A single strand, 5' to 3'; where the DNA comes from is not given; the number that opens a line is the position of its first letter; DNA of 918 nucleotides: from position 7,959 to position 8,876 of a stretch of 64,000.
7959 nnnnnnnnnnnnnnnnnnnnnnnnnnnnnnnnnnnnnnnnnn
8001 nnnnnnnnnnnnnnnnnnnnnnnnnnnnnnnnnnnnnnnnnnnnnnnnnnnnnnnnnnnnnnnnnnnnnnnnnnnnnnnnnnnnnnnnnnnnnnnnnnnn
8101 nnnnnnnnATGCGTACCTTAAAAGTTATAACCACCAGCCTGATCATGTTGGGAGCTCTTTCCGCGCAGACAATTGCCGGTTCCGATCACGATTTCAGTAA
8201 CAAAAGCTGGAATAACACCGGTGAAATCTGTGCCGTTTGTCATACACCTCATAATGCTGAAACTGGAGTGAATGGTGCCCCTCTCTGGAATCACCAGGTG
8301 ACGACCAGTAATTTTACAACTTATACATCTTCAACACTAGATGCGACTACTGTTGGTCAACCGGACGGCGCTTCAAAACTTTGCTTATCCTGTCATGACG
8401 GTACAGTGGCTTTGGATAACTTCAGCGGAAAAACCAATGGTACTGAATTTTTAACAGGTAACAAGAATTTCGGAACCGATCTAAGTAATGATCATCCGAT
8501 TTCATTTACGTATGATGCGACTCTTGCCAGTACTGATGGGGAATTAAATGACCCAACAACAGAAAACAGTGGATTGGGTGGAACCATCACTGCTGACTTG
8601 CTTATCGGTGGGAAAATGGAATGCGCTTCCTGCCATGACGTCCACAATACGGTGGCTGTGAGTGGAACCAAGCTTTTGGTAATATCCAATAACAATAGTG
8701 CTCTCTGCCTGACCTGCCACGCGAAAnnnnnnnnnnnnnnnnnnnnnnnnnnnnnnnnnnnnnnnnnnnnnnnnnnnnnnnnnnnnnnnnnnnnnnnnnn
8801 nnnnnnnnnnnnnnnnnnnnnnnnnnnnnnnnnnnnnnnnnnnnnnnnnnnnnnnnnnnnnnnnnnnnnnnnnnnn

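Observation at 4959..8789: Self-contained redox-sensing circuit: haem-motif kinase, sigma-54 regulator, tandem palindromic UAS, -24/-12 promoter, tetrahaem cytochrome and terminator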

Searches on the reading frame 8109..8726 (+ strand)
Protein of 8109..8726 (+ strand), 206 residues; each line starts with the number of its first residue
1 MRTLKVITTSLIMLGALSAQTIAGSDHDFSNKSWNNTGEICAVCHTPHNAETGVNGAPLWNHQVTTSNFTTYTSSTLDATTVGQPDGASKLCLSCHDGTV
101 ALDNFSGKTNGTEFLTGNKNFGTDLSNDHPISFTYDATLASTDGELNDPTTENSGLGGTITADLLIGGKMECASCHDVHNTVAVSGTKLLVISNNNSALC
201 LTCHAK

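Call 3: search_protein_families(library=pfam, proteins=[window:8109-8726:+], max_evalue=0.01)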
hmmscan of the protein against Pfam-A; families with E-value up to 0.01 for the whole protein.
window:8109-8726:+ (206 aa): 4 families
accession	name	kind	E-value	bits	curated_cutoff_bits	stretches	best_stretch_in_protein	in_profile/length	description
PF09699.15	Paired_CXXCH_1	-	2.3e-10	40.4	20.6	1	170-206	7-38/41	Doubled CXXCH motif (Paired_CXXCH_1)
PF14522.11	Cytochrome_C7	-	1.9e-08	34.5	24.8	2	29-102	7-54/67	Cytochrome c7 and related cytochrome c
PF14537.11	Cytochrom_c3_2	-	3.4e-05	24.6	25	0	168-204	56-78/79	Cytochrome c3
PF02085.21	Cytochrom_CIII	-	0.0047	17.7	22.9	0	29-100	23-86/101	Class III cytochrome C family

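Call 13: find_homologous_proteins(query=window:8109-8726:+, max_evalue=0.001)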
Query window:8109-8726:+ (206 aa): 7725 proteins with E <= 0.001 among 8000 candidates; the best 120 are listed.
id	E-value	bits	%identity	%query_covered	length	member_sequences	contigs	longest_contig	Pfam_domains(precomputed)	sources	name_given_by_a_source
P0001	9.3e-132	455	100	100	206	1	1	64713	PF09699.16,PF14522.12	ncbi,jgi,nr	ncbi:MAG: cytochrome c3 family protein [FCB group bacterium]|nr:cytochrome c3 family protein [FCB gr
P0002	5.2e-104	364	80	100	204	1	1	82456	PF09699.16,PF14522.12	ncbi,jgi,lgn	-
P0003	2.2e-103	362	81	100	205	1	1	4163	PF09699.16,PF14522.12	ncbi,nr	ncbi:MAG: cytochrome C [Candidatus Neomarinimicrobiota bacterium]|nr:MAG: cytochrome C [Candidatus N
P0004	2.8e-102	359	77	100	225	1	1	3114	PF09699.16,PF14522.12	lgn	-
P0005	1.6e-99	350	75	100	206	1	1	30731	PF09699.16,PF14522.12,PF22113.2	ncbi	-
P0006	9.1e-99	347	75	100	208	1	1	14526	PF09699.16,PF14522.12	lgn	-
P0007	2.5e-97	342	75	100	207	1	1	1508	PF09699.16,PF14522.12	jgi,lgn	-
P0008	2.8e-95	336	74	100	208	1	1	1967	PF09699.16,PF14522.12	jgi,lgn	-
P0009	1.1e-93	331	74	99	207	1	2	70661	PF09699.16,PF14522.12,PF22113.2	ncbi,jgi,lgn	-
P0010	1.7e-92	327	71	99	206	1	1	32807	PF09699.16,PF14522.12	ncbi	-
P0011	1.5e-91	323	70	99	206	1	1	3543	PF09699.16,PF14522.12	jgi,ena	-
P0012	2.9e-91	323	72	100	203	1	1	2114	PF09699.16,PF14537.12,PF14522.12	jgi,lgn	-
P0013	2.2e-89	316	76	93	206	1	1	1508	PF09699.16,PF14537.12,PF14522.12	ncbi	-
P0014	8.0e-89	315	73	91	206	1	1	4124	PF09699.16,PF14522.12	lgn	-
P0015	8.1e-88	311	68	100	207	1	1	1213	PF09699.16,PF14522.12,PF22113.2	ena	-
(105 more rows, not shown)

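Call 14: search_protein_families(library=ncbifam, proteins=[window:8109-8726:+], max_evalue=0.001)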
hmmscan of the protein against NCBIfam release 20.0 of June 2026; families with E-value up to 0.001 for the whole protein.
window:8109-8726:+ (206 aa): 3 families
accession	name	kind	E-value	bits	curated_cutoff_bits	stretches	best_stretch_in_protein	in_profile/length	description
TIGR01905.1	paired_CXXCH_1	subfamily_domain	5.1e-09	35.9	25.2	1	170-205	7-37/41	doubled CXXCH domain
NF041028.1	decahem_GSU2203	exception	6.7e-08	32.1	325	1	168-205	173-208/317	GSU2203 family decaheme c-type cytochrome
TIGR03508.1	decahem_SO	subfamily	3.2e-07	30.1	192.2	1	167-205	141-175/258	DmsE family decaheme c-type cytochrome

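Call 15: find_encoding_contigs(protein=P0002, flank=6000, max_places=3)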
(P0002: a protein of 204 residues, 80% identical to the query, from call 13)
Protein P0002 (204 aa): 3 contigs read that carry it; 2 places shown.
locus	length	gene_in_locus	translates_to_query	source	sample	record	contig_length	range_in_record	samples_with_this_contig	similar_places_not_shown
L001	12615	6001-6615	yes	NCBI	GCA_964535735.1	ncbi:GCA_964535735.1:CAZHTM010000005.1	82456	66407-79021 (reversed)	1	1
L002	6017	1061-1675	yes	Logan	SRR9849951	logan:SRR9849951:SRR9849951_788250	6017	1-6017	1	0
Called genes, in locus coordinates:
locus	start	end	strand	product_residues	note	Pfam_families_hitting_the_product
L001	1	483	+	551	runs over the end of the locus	PF09699:Paired_CXXCH_1 (faint), PF14522:Cytochrome_C7 (faint), PF14537:Cytochrom_c3_2 (faint)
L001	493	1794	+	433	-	PF14522:Cytochrome_C7 (faint), PF14537:Cytochrom_c3_2 (faint), PF09699:Paired_CXXCH_1, PF22113:Mtrc-MtrF_II-IV_dom (weak), PF09699:Paired_CXXCH_1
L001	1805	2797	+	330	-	PF07719:TPR_2 (faint)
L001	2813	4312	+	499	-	PF00672:HAMP (weak), PF00512:HisKA, PF02518:HATPase_c, PF14501:HATPase_c_5 (weak)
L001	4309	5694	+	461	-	PF00072:Response_reg, PF00158:Sigma54_activat, PF14532:Sigma54_activ_2, PF07724:AAA_2, PF07728:AAA_5 (weak), PF25601:AAA_lid_14, PF02954:HTH_8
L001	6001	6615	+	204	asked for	PF14522:Cytochrome_C7 (faint), PF09699:Paired_CXXCH_1 (weak)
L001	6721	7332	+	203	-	PF14522:Cytochrome_C7 (faint), PF09699:Paired_CXXCH_1 (weak)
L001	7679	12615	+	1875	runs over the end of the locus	PF00072:Response_reg, PF00989:PAS, PF13426:PAS_9, PF08447:PAS_3, PF13426:PAS_9, PF00989:PAS, PF08447:PAS_3, PF08448:PAS_4, +22 more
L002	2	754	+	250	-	?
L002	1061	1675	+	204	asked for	PF14522:Cytochrome_C7 (faint), PF09699:Paired_CXXCH_1 (weak)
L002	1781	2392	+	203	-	PF14522:Cytochrome_C7 (faint), PF09699:Paired_CXXCH_1 (weak)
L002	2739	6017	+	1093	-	?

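Call 16: find_encoding_contigs(protein=P0009, flank=6000, max_places=3)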
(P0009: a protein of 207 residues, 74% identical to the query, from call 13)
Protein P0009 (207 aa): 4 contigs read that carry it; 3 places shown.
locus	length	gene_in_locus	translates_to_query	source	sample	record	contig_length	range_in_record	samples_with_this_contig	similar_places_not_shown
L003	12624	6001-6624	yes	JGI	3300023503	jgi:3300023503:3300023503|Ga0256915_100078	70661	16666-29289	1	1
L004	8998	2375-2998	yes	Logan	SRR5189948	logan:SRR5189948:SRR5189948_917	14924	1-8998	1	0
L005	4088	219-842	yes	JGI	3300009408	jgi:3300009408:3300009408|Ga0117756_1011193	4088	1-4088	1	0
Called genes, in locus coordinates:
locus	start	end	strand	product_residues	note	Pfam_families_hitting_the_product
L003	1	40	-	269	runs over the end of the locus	PF00106:adh_short, PF08659:KR, PF13561:adh_short_C2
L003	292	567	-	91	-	-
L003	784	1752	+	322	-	PF25021:TEN_NHL (faint), PF01731:Arylesterase (faint), PF17170:DUF5128 (weak), PF01436:NHL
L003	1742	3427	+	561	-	PF14522:Cytochrome_C7 (faint), PF14537:Cytochrom_c3_2 (faint), PF09699:Paired_CXXCH_1 (weak)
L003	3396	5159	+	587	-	PF00989:PAS (faint), PF08448:PAS_4 (faint), PF13426:PAS_9, PF08447:PAS_3, PF13426:PAS_9 (weak), PF07730:HisKA_3, PF02518:HATPase_c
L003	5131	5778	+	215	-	PF00072:Response_reg, PF00196:GerE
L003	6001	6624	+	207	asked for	PF14522:Cytochrome_C7 (faint), PF22113:Mtrc-MtrF_II-IV_dom (faint), PF09699:Paired_CXXCH_1 (weak)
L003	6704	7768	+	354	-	PF01436:NHL (faint), PF17170:DUF5128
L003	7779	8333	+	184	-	PF02085:Cytochrom_CIII (faint), PF14522:Cytochrome_C7 (faint), PF09699:Paired_CXXCH_1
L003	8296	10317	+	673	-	-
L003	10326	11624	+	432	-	PF14522:Cytochrome_C7 (faint), PF02085:Cytochrom_CIII (faint), PF14537:Cytochrom_c3_2 (faint), PF09699:Paired_CXXCH_1, PF22113:Mtrc-MtrF_II-IV_dom, PF09699:Paired_CXXCH_1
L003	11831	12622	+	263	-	PF04264:YceI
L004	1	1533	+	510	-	?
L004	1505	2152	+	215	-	PF00072:Response_reg, PF00196:GerE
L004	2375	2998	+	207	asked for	PF14522:Cytochrome_C7 (faint), PF22113:Mtrc-MtrF_II-IV_dom (faint), PF09699:Paired_CXXCH_1 (weak)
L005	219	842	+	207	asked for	PF14522:Cytochrome_C7 (faint), PF22113:Mtrc-MtrF_II-IV_dom (faint), PF09699:Paired_CXXCH_1 (weak)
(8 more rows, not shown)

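Call 17: find_encoding_contigs(protein=P0005, flank=6000, max_places=3)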
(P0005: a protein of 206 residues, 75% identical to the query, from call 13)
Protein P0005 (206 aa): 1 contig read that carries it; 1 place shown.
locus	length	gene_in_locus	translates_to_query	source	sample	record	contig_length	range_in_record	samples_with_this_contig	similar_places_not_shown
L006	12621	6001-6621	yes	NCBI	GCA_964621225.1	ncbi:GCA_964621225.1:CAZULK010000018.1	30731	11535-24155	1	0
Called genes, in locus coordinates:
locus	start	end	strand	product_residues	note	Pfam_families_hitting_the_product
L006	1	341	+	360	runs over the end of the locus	PF13506:Glyco_transf_21, PF00535:Glycos_transf_2, PF13641:Glyco_tranf_2_3, PF13632:Glyco_trans_2_3 (weak)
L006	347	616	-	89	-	-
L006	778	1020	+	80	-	-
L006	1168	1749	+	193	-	-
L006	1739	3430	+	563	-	PF14537:Cytochrom_c3_2 (faint), PF14522:Cytochrome_C7 (faint), PF09699:Paired_CXXCH_1 (weak), PF22113:Mtrc-MtrF_II-IV_dom (weak), PF09699:Paired_CXXCH_1 (weak)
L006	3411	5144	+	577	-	PF00989:PAS (faint), PF13426:PAS_9, PF08447:PAS_3, PF08448:PAS_4 (weak), PF13426:PAS_9 (weak), PF07730:HisKA_3, PF02518:HATPase_c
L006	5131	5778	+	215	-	PF00072:Response_reg, PF00196:GerE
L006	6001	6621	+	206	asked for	PF22113:Mtrc-MtrF_II-IV_dom (faint), PF14522:Cytochrome_C7 (faint), PF09699:Paired_CXXCH_1 (weak)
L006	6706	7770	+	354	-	PF01436:NHL (faint), PF17170:DUF5128 (weak)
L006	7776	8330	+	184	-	PF02085:Cytochrom_CIII (faint), PF09699:Paired_CXXCH_1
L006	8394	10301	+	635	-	-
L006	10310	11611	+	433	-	PF22678:Cytochrom_c_NrfB-like (faint), PF02085:Cytochrom_CIII (faint), PF14522:Cytochrome_C7 (faint), PF14537:Cytochrom_c3_2 (faint), PF09699:Paired_CXXCH_1, PF22113:Mtrc-MtrF_II-IV_dom, PF09699:Paired_CXXCH_1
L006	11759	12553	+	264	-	PF04264:YceI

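Call 39: search_solved_structures(query=window:8109-8726:+, max_evalue=10, show_alignments=2)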
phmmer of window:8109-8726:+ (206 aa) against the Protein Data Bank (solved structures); distinct sequences matched with E-value up to 10: 10.
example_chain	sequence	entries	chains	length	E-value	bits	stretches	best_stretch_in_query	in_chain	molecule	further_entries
9yuq_N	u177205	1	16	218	1e-24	90.6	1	2-206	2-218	Putative multiheme cytochrome c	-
7tfs_A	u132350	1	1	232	1.3e-24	90.3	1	7-206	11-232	Cytochrome c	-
7bie_A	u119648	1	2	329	1.3e-09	41.3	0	18-56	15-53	nvWRAP-T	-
7bid_A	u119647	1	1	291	1.8e-09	40.8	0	18-56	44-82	v31WRAP-T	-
7bif_A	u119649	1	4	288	4.2e-08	36.3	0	18-55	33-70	v22WRAP-T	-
7big_A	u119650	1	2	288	5.8e-08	35.9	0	19-58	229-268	v13WRAP-T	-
6r60_A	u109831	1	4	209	7.2e-05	25.8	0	18-49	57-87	WD-40 repeat protein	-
6r5y_A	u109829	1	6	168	0.00036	23.5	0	18-49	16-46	WD-40 repeat protein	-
6r5z_A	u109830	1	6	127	0.0043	20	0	18-49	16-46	9-bladed beta-propeller formed by three 3-bladed fragments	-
6r5x_A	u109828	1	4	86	0.15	15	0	18-49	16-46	WD-40 repeat protein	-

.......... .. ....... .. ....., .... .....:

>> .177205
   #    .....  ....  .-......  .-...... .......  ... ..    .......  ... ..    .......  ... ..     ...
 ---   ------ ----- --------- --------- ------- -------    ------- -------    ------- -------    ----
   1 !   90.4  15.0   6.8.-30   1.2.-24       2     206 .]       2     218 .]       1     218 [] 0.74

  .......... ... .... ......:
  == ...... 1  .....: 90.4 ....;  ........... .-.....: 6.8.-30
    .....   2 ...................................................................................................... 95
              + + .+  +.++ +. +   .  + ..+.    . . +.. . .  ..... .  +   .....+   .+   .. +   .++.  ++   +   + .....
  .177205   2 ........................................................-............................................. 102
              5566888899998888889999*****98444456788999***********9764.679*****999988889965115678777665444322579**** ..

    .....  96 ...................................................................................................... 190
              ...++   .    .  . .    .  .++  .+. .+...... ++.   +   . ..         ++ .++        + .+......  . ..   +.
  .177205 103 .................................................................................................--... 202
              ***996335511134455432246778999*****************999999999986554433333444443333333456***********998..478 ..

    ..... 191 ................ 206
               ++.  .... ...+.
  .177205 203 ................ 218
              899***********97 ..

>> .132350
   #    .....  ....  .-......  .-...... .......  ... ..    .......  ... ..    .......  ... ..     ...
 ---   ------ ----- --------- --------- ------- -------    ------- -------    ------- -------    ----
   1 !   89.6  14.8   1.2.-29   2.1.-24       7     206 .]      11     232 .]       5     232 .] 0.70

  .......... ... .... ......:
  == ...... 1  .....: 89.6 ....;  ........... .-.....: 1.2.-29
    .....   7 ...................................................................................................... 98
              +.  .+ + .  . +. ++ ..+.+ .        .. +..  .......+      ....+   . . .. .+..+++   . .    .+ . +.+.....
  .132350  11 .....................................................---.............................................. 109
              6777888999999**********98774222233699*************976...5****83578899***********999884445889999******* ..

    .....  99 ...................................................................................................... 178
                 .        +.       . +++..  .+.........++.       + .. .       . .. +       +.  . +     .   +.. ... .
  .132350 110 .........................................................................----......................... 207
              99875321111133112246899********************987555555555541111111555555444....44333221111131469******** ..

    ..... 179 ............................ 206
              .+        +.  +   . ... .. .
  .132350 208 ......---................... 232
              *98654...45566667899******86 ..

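Call 65: search_protein_families(library=pfam, proteins=[L003:8296-10314:+], max_evalue=0.0001)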
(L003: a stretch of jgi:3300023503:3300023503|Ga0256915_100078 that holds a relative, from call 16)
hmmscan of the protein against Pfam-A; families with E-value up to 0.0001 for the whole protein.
L003:8296-10314:+ (673 aa): 0 families

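Call 74: search_solved_structures(query=A3, max_evalue=0.01, show_alignments=1)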
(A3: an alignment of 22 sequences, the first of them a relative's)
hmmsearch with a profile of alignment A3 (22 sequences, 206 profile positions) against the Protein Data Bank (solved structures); distinct sequences matched with E-value up to 0.01: 2.
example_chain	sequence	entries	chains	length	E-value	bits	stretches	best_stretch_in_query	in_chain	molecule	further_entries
7tfs_A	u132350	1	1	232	4.6e-38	134.2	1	5-206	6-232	Cytochrome c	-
9yuq_N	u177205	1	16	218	8.3e-36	126.8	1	4-206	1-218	Putative multiheme cytochrome c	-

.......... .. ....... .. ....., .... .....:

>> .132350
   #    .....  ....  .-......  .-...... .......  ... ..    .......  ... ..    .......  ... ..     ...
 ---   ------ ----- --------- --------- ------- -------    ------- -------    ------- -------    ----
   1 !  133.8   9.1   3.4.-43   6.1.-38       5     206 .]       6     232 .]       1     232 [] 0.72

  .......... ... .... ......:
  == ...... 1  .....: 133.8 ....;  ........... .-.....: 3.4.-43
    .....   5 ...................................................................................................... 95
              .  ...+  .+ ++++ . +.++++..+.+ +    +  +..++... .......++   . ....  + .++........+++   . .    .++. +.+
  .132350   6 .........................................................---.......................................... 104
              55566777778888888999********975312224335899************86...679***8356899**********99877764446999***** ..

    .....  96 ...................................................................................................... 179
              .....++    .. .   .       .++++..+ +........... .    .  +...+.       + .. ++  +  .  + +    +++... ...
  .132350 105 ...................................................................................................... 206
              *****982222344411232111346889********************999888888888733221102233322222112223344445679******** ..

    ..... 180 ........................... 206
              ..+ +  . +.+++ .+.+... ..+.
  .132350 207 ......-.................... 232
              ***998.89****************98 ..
